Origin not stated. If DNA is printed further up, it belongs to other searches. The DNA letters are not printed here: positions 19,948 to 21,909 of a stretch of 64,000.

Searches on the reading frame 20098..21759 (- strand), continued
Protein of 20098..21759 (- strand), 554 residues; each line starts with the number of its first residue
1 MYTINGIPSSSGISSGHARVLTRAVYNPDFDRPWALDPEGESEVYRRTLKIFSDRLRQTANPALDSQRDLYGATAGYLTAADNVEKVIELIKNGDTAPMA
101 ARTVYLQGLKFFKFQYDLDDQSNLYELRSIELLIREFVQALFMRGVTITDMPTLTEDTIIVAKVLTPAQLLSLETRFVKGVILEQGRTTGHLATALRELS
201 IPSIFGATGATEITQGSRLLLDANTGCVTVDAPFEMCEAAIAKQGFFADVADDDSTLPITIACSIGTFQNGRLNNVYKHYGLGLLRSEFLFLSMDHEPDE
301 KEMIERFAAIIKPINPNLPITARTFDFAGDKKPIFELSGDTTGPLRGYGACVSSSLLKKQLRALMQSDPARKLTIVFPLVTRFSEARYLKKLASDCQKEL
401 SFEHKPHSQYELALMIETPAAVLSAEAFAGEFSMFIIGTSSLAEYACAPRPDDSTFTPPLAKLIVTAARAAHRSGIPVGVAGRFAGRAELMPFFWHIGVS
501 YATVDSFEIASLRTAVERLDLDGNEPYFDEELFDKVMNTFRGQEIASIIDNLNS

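Call 15: find_homologous_proteins(query=window:20098-21759:-, max_evalue=1e-20)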
Query window:20098-21759:- (554 aa): 947 proteins with E <= 1e-20 among 8000 candidates; the best 120 are listed.
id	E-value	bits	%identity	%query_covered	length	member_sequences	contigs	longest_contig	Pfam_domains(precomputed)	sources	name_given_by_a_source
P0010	0.0e+0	1237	100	100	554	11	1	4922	PF00391.30,PF02896.25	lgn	-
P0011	1.0e-282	956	76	100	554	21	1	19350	PF05524.19,PF00391.30,PF02896.25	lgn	-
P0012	2.7e-282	955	76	100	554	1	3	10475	PF05524.19,PF00391.30,PF02896.25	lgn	-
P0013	1.1e-267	907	73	100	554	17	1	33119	PF05524.19,PF00391.30,PF02896.25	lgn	-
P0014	2.8e-256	869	71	100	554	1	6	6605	PF00391.30,PF02896.25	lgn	-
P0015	1.8e-238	810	66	100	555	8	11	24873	PF05524.19,PF00391.30,PF02896.25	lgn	-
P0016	2.3e-228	777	63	100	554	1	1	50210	PF05524.19,PF00391.30,PF02896.25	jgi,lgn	jgi:phosphotransferase system enzyme I (PtsI)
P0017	2.5e-221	754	61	100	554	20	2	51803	PF05524.19,PF00391.30,PF02896.25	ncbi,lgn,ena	-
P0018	3.6e-217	740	60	100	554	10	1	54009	PF05524.19,PF00391.30,PF02896.25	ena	-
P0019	7.9e-177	607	51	100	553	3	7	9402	PF00391.30,PF02896.25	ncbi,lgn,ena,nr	ncbi:MAG: hypothetical protein J6M93_00950 [Succinivibrio sp.]|nr:hypothetical protein [Succinivibri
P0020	5.4e-161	555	49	100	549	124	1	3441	PF00391.30,PF02896.25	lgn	-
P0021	1.4e-156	540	50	94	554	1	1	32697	PF05524.19,PF00391.30,PF02896.25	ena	-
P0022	3.3e-156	539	47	100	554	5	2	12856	PF05524.19,PF00391.30,PF02896.25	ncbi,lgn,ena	-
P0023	5.5e-155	535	49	100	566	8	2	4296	PF05524.19,PF00391.30,PF02896.25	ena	-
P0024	5.7e-155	535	49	100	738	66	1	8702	PF00358.27,PF00391.30,PF02896.25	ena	-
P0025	5.7e-154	531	47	100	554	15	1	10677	PF05524.19,PF00391.30,PF02896.25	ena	-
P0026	9.4e-154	531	46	100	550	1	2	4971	PF00391.30,PF02896.25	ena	-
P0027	3.1e-153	529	48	100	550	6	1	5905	PF00391.30,PF02896.25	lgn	-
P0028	4.3e-153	529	48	100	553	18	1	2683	PF05524.19,PF00391.30,PF02896.25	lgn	-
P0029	1.6e-152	527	47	100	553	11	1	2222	PF05524.19,PF00391.30,PF02896.25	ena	-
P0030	2.3e-152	526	48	99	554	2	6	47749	PF00391.30,PF02896.25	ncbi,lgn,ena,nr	ncbi:MAG: hypothetical protein IJ228_00355 [Succinivibrio sp.]|nr:hypothetical protein [Succinivibri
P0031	1.0e-151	524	48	100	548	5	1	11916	PF05524.19,PF00391.30,PF02896.25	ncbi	ncbi:MAG: putative PEP-binding protein [Succinivibrio sp.]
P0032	6.1e-151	521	47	100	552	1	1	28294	PF00391.30,PF02896.25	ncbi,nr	ncbi:MAG: hypothetical protein K6F05_03695 [Succinivibrio sp.]|nr:hypothetical protein [Succinivibri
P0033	8.3e-151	521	47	100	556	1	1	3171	PF00391.30,PF02896.25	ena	-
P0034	2.6e-150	519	48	99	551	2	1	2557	PF05524.19,PF00391.30,PF02896.25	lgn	-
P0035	7.5e-150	518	48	100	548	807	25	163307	PF00391.30,PF02896.25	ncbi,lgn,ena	-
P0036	9.4e-150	517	45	100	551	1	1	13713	PF00391.30,PF02896.25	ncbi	-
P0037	1.2e-149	517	46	100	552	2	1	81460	PF05524.19,PF00391.30,PF02896.25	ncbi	ncbi:MAG: putative PEP-binding protein [Succinivibrio sp.]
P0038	1.6e-149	517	48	100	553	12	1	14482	PF05524.19,PF00391.30,PF02896.25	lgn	-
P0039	2.6e-149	516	47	100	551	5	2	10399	PF00391.30,PF02896.25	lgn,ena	-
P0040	1.5e-148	514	45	100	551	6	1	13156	PF00391.30,PF02896.25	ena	-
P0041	3.6e-148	512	46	100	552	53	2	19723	PF00391.30,PF02896.25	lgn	-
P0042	4.1e-148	512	45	100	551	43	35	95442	PF00391.30,PF02896.25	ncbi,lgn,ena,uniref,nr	ncbi:putative PEP-binding protein [uncultured Succinivibrio sp.]|uniref:putative PEP-binding protein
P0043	2.7e-147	509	44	100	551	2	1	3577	PF00391.30,PF02896.25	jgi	-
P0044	3.3e-147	509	47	100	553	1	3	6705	PF05524.19,PF00391.30,PF02896.25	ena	-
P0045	5.3e-146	505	45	100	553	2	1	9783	PF00391.30,PF02896.25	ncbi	-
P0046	9.5e-146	504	47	100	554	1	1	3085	PF05524.19,PF00391.30,PF02896.25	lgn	-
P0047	1.4e-145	504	47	100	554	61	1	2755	PF05524.19,PF00391.30,PF02896.25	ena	-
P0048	5.8e-145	502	47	100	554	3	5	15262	PF05524.19,PF00391.30,PF02896.25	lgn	-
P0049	2.5e-141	490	46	100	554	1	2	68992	PF05524.19,PF00391.30,PF02896.25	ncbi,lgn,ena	-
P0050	4.2e-141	489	46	100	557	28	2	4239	PF05524.19,PF00391.30,PF02896.25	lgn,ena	-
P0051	7.3e-140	485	45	100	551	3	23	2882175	PF05524.19,PF00391.30,PF02896.25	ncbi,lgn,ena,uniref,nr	ncbi:Phosphoenolpyruvate-protein phosphotransferase [Anaerobiospirillum thomasii]|uniref:Phosphoenol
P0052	9.5e-140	484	46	100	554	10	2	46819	PF05524.19,PF00391.30,PF02896.25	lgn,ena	-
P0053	3.0e-139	483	46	100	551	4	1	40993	PF05524.19,PF00391.30,PF02896.25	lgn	-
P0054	1.2e-138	481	44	100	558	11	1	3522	PF05524.19,PF00391.30,PF02896.25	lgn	-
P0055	3.2e-138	479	44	100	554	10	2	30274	PF05524.19,PF00391.30,PF02896.25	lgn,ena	-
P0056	3.7e-138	479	46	100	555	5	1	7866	PF05524.19,PF00391.30,PF02896.25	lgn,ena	-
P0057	2.1e-136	473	46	100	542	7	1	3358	PF05524.19,PF00391.30,PF02896.25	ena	-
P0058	1.1e-133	464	45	100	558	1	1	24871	PF05524.19,PF00391.30,PF02896.25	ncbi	-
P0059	8.8e-132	458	43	100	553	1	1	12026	PF05524.19,PF00391.30,PF02896.25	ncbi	-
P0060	1.3e-131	458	43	100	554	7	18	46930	PF05524.19,PF00391.30,PF02896.25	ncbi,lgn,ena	-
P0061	1.6e-129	451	41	99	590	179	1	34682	PF05524.19,PF00391.30,PF02896.25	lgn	-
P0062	1.9e-129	450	43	99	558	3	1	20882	PF00391.30,PF02896.25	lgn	-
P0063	2.1e-129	450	43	99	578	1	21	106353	PF05524.19,PF00391.30,PF02896.25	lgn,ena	-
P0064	1.3e-128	448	42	97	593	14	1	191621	PF00391.30,PF02896.25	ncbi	-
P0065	6.6e-128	445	44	100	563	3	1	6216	PF05524.19,PF00391.30,PF02896.25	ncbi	-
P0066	8.9e-128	445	43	97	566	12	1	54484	PF05524.19,PF00391.30,PF02896.25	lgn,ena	-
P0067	1.3e-127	444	43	99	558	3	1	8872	PF05524.19,PF00391.30,PF02896.25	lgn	-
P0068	4.3e-127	443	43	100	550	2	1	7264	PF05524.19,PF00391.30,PF02896.25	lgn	-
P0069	9.2e-127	442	42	100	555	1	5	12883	PF05524.19,PF00391.30,PF02896.25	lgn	-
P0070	1.5e-126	441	46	75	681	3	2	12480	PF00391.30,PF02896.25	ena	-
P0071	1.0e-125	438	42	99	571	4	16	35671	PF05524.19,PF00391.30,PF02896.25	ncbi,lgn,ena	-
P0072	2.4e-125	437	41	99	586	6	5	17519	PF00391.30,PF02896.25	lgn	-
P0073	6.8e-125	435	41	99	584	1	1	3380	PF05524.19,PF00391.30,PF02896.25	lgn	-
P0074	7.9e-125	435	42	99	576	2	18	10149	PF05524.19,PF00391.30,PF02896.25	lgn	-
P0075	1.9e-124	434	43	100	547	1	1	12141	PF00391.30,PF02896.25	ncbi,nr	ncbi:MAG: hypothetical protein K6A65_01065 [Succinivibrionaceae bacterium]|nr:hypothetical protein [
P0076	5.0e-124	433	42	97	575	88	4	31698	PF00391.30,PF02896.25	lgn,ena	-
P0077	7.7e-124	432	46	76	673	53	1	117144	PF00391.30,PF02896.25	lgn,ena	-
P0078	2.0e-123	431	42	99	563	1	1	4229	PF05524.19,PF00391.30,PF02896.25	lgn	-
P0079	2.2e-123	430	42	99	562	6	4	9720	PF05524.19,PF00391.30,PF02896.25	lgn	-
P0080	2.5e-123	430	41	99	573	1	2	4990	PF00391.30,PF02896.25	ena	-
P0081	2.6e-123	430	41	99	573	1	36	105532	PF00391.30,PF02896.25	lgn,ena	-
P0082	3.4e-123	430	47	76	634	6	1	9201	PF05524.19,PF00391.30,PF02896.25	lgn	-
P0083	1.0e-122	428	46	76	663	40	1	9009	PF00391.30,PF02896.25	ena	-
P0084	1.4e-122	428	42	99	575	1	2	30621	PF00391.30,PF02896.25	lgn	-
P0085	1.6e-122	428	42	100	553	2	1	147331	PF00391.30,PF02896.25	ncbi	-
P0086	1.9e-122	427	46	76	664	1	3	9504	PF00391.30,PF02896.25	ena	-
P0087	2.0e-122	427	46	76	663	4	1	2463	PF00391.30,PF02896.25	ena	-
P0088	2.4e-122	427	46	78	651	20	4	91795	PF05524.19,PF00391.30,PF02896.25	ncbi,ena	-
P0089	5.1e-122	426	46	78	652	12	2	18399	PF00391.30,PF02896.25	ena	-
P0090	5.2e-122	426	46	76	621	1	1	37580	PF05524.19,PF00391.30,PF02896.25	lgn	-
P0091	4.8e-121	423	41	99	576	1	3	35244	PF05524.19,PF00391.30,PF02896.25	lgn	-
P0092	6.1e-121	422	42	99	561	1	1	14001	PF05524.19,PF00391.30,PF02896.25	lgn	-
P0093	2.5e-119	417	41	99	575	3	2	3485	PF00391.30,PF02896.25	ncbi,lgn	-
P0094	2.0e-118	414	41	99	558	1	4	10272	PF05524.19,PF00391.30,PF02896.25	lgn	-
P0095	2.2e-118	414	41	99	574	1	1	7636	PF00391.30,PF02896.25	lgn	-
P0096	2.6e-118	414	46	79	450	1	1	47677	PF00391.30,PF02896.25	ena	-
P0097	3.1e-118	413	41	99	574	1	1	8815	PF00391.30,PF02896.25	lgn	-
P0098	3.3e-118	413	42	99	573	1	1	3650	PF00391.30,PF02896.25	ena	-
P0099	4.1e-118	413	41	99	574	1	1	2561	PF00391.30,PF02896.25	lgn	-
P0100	4.7e-118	413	41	99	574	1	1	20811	PF00391.30,PF02896.25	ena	-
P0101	6.0e-118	413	41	99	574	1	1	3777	PF00391.30,PF02896.25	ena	-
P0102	6.2e-118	413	41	99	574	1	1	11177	PF00391.30,PF02896.25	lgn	-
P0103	6.3e-118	412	41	99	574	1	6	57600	PF00391.30,PF02896.25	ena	-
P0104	6.3e-118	412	41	99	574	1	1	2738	PF00391.30,PF02896.25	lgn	-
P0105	6.5e-118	412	41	99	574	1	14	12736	PF00391.30,PF02896.25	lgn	-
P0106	8.3e-118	412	41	99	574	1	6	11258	PF00391.30,PF02896.25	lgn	-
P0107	1.1e-117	412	41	99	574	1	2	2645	PF00391.30,PF02896.25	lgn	-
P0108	2.0e-117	411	41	99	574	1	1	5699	PF00391.30,PF02896.25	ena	-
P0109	2.9e-117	410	41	99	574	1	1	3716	PF00391.30,PF02896.25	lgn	-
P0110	5.7e-117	409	41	100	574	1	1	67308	PF00391.30,PF02896.25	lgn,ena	-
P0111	6.0e-117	409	41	99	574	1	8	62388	PF00391.30,PF02896.25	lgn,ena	-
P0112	6.8e-117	409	41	99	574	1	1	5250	PF00391.30,PF02896.25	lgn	-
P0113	1.0e-116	408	41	99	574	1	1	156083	PF00391.30,PF02896.25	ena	-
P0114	1.1e-116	408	41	99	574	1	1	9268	PF00391.30,PF02896.25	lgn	-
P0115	1.4e-116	408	41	99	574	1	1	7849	PF00391.30,PF02896.25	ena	-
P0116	1.4e-116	408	41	99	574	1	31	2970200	PF00391.30,PF02896.25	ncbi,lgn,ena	-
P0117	1.6e-116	408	41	99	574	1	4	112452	PF00391.30,PF02896.25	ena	-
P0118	2.6e-116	407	40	99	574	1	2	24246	PF00391.30,PF02896.25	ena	-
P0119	2.7e-116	407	41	99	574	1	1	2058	PF00391.30,PF02896.25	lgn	-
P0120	2.8e-116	407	40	99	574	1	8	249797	PF00391.30,PF02896.25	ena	-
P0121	2.9e-116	407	40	99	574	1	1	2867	PF00391.30,PF02896.25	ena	-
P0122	3.4e-116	407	40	99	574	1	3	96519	PF00391.30,PF02896.25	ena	-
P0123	3.5e-116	407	40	100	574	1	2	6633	PF00391.30,PF02896.25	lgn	-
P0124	3.6e-116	407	40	99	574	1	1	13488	PF00391.30,PF02896.25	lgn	-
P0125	3.6e-116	407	41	99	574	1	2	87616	PF00391.30,PF02896.25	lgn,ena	-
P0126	3.7e-116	407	40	99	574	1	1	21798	PF00391.30,PF02896.25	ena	-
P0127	3.7e-116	407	40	99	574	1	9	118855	PF00391.30,PF02896.25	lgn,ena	-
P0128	4.0e-116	407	40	99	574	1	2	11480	PF00391.30,PF02896.25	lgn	-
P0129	4.5e-116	406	40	99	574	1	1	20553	PF00391.30,PF02896.25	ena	-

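Call 18: list_cluster_members(proteins=[P0116, P0035, P0064, P0085, P0024, P0088, P0006, P0007, P0001, P0009])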
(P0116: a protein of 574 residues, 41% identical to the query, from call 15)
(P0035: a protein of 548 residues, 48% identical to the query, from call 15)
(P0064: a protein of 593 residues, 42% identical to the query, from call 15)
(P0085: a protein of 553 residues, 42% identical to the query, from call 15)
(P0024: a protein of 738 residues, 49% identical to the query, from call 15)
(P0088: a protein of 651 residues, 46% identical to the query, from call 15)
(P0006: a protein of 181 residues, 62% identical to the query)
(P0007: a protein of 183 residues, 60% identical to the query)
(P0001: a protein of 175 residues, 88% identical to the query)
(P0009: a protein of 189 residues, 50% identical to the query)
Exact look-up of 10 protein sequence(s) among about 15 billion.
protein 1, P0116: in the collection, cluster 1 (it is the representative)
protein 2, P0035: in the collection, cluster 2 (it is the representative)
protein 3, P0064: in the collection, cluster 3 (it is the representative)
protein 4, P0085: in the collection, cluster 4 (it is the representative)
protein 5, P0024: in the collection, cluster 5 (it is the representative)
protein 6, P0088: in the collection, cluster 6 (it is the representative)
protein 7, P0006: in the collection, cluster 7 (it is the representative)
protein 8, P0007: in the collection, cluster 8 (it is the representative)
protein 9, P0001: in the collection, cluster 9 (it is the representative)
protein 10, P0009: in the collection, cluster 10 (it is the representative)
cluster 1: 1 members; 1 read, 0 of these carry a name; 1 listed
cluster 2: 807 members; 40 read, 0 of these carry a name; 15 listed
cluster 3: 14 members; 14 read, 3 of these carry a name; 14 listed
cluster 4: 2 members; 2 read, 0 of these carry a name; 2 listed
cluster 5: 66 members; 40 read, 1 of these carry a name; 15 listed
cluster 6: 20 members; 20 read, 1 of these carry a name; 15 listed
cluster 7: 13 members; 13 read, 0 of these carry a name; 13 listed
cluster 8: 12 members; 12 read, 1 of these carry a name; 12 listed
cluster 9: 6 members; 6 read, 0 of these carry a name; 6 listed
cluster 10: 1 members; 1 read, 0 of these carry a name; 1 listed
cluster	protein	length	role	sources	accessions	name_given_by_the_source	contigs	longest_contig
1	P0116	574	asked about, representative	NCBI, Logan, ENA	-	-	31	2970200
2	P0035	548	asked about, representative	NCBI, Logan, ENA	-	-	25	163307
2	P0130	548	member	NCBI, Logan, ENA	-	-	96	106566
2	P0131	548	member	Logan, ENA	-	-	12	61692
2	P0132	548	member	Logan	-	-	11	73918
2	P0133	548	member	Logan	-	-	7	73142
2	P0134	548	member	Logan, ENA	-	-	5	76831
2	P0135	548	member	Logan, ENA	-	-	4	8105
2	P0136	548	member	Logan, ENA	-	-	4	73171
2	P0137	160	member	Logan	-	-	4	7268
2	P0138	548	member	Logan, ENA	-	-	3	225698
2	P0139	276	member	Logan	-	-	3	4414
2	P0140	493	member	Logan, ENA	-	-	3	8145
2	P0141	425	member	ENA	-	-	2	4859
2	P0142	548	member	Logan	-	-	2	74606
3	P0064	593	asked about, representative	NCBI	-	-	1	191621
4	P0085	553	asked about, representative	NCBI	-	-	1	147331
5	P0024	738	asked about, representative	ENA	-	-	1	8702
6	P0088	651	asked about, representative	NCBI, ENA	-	-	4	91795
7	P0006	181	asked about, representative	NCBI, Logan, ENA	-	-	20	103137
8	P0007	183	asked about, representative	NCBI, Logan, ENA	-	-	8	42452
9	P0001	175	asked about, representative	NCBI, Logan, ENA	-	-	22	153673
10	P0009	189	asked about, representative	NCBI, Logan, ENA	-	-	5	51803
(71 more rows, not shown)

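Call 19: find_encoding_contigs(protein=P0051, flank=8000, max_places=2)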
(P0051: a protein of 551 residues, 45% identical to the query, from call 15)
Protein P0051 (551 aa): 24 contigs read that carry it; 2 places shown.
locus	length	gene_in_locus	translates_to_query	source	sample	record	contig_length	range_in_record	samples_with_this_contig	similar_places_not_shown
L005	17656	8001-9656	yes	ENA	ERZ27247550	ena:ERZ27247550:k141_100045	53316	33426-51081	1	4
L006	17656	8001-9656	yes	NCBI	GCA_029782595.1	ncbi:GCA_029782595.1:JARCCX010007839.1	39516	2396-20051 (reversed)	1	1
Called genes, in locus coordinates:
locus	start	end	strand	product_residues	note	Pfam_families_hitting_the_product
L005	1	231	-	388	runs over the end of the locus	PF07969:Amidohydro_3 (faint), PF01979:Amidohydro_1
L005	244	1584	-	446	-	PF00270:DEAD, PF04851:ResIII (weak), PF00271:Helicase_C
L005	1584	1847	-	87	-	PF03937:Sdh5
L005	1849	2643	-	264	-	PF00303:Thymidylat_synt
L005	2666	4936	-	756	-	PF01590:GAF, PF13185:GAF_2, PF13492:GAF_3, PF05524:PEP-utilisers_N, PF00391:PEP-utilizers, PF02896:PEP-utilizers_C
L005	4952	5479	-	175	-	PF00293:NUDIX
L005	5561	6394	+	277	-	PF02976:MutH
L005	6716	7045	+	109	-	-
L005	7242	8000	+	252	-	PF07264:EI24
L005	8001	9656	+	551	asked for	PF05524:PEP-utilisers_N (weak), PF00391:PEP-utilizers, PF02896:PEP-utilizers_C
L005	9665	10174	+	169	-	PF00358:PTS_EIIA_1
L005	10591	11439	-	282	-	PF00590:TP_methylase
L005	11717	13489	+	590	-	PF04348:LppC, PF28559:TPR_SusR (weak), PF04348:LppC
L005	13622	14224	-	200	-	PF04386:SspB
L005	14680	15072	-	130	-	PF00380:Ribosomal_S9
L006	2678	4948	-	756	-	PF01590:GAF, PF13185:GAF_2, PF13492:GAF_3, PF05524:PEP-utilisers_N, PF00391:PEP-utilizers, PF02896:PEP-utilizers_C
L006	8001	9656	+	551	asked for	PF05524:PEP-utilisers_N (weak), PF00391:PEP-utilizers, PF02896:PEP-utilizers_C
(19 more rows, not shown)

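Call 20: find_encoding_contigs(protein=P0116, flank=8000, max_places=2)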
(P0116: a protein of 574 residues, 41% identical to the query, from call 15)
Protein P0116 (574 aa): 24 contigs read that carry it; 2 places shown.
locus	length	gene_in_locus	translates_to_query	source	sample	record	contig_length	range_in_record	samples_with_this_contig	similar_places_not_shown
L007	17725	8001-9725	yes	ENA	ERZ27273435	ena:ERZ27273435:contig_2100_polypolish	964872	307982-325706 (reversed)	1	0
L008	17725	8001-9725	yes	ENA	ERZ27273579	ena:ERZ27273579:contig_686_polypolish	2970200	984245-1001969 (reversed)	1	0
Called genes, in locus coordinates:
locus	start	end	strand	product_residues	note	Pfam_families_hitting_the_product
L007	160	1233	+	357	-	PF01464:SLT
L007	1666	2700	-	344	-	PF00126:HTH_1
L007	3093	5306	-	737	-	PF22745:Nlig-Ia, PF01653:DNA_ligase_aden, PF03120:OB_DNA_ligase, PF03119:DNA_ligase_ZBD, PF12826:HHH_2, PF14520:HHH_5, PF00533:BRCT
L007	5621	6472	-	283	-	PF04354:ZipA_C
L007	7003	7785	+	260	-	PF07264:EI24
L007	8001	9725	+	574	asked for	PF00391:PEP-utilizers, PF02896:PEP-utilizers_C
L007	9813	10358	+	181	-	PF00358:PTS_EIIA_1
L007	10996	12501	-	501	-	PF02233:PNTB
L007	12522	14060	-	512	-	PF05222:AlaDh_PNT_N, PF01262:AlaDh_PNT_C, PF12769:PNTB_4TM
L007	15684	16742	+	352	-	PF02547:Queuosine_synth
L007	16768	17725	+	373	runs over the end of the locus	PF01702:TGT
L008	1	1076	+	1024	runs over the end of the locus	PF03050:DDE_Tnp_IS66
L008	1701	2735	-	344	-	PF00126:HTH_1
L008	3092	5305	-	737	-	PF22745:Nlig-Ia, PF01653:DNA_ligase_aden, PF03120:OB_DNA_ligase, PF03119:DNA_ligase_ZBD, PF12826:HHH_2, PF14520:HHH_5, PF00533:BRCT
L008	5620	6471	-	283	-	PF04354:ZipA_C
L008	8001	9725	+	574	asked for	PF00391:PEP-utilizers, PF02896:PEP-utilizers_C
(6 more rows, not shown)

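Call 21: find_encoding_contigs(protein=P0035, flank=8000, max_places=2)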
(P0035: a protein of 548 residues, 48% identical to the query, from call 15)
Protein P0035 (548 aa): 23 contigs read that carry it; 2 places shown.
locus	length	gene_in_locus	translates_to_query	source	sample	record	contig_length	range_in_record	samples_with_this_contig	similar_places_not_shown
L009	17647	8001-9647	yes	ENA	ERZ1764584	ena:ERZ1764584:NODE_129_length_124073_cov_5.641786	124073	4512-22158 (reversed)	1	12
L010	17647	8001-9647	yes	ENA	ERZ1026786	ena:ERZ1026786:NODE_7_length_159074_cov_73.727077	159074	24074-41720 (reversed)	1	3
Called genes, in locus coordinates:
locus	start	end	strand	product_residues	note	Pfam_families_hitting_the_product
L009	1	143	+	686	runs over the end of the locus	PF00884:Sulfatase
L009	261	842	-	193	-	PF13580:SIS_2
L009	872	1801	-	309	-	PF00929:RNase_T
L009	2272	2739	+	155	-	PF00075:RNase_H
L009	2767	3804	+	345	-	PF01464:SLT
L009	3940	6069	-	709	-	PF22745:Nlig-Ia, PF01653:DNA_ligase_aden, PF03120:OB_DNA_ligase, PF03119:DNA_ligase_ZBD, PF12826:HHH_2, PF14520:HHH_5 (weak), PF00533:BRCT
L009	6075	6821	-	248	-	PF04354:ZipA_C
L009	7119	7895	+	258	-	PF07264:EI24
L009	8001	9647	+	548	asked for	PF00391:PEP-utilizers, PF02896:PEP-utilizers_C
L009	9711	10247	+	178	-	PF00358:PTS_EIIA_1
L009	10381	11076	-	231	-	-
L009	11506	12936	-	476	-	PF02233:PNTB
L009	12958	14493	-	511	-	PF05222:AlaDh_PNT_N, PF01262:AlaDh_PNT_C, PF12769:PNTB_4TM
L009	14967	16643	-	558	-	PF09820:AAA-ATPase_like, PF08011:PDDEXK_9 (weak)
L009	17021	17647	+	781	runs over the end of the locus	PF13173:AAA_14 (faint), PF05673:DUF815 (faint), PF06068:TIP49 (faint), PF13191:AAA_16 (weak), PF00004:AAA, PF05707:Zot (weak), PF05496:RuvB_N (weak), PF00004:AAA, +4 more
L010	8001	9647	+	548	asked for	PF00391:PEP-utilizers, PF02896:PEP-utilizers_C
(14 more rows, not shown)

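Call 45: find_encoding_contigs(protein=P0024, flank=4000, max_places=3)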
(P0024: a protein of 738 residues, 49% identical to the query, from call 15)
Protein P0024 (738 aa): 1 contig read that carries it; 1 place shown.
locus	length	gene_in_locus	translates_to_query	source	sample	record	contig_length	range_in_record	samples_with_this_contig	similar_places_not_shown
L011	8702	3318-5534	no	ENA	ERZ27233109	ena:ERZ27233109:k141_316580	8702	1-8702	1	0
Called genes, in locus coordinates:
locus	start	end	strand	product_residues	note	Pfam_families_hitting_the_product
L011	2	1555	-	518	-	?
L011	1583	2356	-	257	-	PF04354:ZipA_C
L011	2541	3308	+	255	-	PF07264:EI24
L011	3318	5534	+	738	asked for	PF00391:PEP-utilizers, PF02896:PEP-utilizers_C, PF00358:PTS_EIIA_1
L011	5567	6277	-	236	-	-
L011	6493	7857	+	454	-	PF13449:Phytase-like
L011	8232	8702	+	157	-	?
